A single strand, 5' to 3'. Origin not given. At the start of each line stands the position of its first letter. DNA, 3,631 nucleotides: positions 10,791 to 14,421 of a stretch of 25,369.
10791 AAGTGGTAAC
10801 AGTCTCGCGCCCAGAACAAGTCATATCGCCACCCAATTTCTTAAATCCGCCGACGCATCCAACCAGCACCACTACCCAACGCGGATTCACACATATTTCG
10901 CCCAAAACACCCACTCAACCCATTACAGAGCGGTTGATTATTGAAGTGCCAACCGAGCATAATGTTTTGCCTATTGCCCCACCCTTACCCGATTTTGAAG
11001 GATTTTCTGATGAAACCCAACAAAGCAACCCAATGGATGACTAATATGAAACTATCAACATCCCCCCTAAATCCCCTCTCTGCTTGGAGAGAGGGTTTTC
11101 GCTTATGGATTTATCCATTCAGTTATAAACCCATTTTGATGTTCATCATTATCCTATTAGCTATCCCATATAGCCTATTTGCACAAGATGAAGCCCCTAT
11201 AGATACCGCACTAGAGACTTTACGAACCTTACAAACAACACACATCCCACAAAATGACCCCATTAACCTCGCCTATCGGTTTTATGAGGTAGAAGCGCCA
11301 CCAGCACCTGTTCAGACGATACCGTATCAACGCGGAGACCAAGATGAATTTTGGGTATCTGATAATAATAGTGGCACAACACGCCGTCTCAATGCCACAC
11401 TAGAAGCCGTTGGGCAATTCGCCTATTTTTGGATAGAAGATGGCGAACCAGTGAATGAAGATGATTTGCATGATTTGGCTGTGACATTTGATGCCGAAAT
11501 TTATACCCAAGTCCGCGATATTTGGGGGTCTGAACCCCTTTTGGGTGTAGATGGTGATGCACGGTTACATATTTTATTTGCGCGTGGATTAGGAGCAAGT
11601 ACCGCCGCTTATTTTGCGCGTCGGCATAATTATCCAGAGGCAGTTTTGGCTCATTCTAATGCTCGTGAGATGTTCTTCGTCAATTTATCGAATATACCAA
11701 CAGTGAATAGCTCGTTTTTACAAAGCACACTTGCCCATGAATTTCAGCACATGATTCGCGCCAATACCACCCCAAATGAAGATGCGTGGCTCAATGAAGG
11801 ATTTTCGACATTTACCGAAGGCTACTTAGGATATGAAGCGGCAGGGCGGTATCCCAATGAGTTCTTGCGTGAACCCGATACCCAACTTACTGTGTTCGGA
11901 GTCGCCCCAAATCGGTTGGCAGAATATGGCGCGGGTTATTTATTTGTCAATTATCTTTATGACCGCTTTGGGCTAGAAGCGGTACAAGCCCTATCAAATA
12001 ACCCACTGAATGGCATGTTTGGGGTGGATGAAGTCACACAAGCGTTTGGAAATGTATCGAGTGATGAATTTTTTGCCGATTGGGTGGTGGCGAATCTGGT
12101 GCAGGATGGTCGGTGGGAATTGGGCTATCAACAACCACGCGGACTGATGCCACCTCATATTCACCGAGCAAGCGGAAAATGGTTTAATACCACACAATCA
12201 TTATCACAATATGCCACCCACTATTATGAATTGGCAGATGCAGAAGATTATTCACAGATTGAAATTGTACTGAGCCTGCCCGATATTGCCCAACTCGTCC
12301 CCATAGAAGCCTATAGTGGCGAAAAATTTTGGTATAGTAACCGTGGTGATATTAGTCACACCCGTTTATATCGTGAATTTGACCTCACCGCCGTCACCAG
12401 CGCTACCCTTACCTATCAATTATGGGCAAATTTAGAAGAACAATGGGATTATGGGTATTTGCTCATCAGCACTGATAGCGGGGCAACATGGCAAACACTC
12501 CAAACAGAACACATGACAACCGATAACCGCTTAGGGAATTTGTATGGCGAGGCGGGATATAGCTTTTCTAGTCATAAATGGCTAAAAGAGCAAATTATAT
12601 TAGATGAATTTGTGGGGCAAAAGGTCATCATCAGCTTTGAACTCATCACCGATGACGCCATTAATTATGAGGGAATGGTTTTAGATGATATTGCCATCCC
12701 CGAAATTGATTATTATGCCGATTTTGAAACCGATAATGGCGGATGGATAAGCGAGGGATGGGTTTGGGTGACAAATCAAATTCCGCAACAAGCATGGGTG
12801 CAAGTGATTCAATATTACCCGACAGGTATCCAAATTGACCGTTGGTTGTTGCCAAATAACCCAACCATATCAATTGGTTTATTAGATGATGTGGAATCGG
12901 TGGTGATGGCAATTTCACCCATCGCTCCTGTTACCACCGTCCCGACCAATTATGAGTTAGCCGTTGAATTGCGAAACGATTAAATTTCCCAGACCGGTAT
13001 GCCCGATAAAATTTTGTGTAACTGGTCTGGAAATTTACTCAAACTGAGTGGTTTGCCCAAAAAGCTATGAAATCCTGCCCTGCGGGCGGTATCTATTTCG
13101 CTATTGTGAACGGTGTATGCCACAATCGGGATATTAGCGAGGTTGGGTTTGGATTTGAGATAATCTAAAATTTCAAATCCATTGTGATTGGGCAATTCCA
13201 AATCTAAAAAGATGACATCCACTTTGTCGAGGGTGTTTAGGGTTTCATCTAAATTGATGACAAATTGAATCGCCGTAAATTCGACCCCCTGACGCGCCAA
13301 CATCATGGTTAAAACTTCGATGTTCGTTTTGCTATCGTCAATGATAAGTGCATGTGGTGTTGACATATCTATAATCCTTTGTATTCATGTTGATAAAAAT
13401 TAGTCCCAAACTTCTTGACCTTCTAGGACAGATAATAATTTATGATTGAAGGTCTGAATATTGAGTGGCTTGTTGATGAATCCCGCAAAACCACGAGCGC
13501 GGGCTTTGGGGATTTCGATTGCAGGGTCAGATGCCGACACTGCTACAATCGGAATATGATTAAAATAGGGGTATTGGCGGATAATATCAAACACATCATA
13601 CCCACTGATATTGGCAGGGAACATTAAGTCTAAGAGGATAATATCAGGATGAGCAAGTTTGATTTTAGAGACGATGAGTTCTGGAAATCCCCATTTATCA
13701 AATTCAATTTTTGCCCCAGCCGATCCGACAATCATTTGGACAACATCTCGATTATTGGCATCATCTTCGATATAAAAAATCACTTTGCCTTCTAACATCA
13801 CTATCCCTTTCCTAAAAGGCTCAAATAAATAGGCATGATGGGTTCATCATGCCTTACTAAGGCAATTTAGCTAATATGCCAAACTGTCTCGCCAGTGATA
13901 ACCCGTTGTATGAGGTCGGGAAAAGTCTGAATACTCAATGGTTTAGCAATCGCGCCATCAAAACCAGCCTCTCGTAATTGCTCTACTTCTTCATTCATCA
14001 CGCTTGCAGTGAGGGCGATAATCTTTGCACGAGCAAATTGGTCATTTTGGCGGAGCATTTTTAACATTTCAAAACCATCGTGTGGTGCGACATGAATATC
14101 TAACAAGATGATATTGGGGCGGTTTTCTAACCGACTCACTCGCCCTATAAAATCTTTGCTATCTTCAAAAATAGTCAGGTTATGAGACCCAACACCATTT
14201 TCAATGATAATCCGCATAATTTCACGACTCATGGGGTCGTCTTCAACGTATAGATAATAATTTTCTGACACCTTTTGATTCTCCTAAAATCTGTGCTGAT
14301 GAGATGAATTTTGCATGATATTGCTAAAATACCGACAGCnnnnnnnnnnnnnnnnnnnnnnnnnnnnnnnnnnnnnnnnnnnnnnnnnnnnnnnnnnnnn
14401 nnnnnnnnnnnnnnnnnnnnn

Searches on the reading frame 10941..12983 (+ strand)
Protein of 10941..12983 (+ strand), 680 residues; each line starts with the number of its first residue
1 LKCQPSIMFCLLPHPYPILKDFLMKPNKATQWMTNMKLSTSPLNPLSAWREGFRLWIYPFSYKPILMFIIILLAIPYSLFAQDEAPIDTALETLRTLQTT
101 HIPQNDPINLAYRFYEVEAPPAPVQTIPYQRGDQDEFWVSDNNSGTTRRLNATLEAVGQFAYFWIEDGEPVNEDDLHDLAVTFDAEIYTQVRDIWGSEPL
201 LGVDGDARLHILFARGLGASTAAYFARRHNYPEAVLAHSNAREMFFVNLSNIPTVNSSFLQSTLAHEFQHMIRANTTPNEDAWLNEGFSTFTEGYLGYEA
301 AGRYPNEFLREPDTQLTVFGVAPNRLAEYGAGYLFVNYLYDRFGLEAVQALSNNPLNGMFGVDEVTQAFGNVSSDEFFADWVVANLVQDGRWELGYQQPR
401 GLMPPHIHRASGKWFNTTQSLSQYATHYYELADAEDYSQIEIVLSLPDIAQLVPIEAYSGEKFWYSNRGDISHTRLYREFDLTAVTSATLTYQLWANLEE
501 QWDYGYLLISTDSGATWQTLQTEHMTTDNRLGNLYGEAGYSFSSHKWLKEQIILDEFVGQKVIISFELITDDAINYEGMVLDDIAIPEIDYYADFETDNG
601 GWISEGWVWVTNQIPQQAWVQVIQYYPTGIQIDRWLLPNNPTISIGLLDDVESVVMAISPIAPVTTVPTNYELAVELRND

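Call 8: search_protein_families(library=pfam, proteins=[window:10941-12983:+], max_evalue=0.001)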
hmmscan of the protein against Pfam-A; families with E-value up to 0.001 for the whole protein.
window:10941-12983:+ (680 aa): 2 families
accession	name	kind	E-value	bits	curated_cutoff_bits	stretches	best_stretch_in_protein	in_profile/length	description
PF20773.4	InhA-like_MAM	-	1.7e-25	90.1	26.9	1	452-589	29-164/191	Immune inhibitor A-like, MAM domain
PF13485.12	Peptidase_MA_2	-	0.00017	21.9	32.4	1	252-370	58-185/201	Peptidase MA superfamily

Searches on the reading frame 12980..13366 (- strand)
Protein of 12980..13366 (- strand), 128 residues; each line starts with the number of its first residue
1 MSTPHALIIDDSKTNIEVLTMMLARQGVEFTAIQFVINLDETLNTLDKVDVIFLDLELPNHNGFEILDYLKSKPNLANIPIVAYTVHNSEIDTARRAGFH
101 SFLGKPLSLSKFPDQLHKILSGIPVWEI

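Call 8: search_protein_families(library=pfam, proteins=[window:12980-13366:-], max_evalue=0.001)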
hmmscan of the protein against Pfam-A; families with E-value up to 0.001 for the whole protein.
window:12980-13366:- (128 aa): 1 family
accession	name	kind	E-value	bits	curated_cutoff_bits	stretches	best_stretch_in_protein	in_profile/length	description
PF00072.30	Response_reg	-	1.5e-15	57.7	30.2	1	7-112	2-106/111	Response regulator receiver domain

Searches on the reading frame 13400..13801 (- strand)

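Call 8: search_protein_families(library=pfam, proteins=[window:13400-13801:-], max_evalue=0.001)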
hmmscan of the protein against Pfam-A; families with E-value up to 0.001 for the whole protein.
window:13400-13801:- (133 aa): 1 family
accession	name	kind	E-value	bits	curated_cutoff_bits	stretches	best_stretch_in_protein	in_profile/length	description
PF00072.30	Response_reg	-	8.7e-13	48.9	30.2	1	8-120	1-108/111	Response regulator receiver domain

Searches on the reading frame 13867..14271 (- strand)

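Call 8: search_protein_families(library=pfam, proteins=[window:13867-14271:-], max_evalue=0.001)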
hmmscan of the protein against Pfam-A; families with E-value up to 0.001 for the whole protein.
window:13867-14271:- (134 aa): 1 family
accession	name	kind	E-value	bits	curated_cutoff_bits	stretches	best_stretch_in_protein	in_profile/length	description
PF00072.30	Response_reg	-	7e-16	58.8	30.2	1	7-119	2-108/111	Response regulator receiver domain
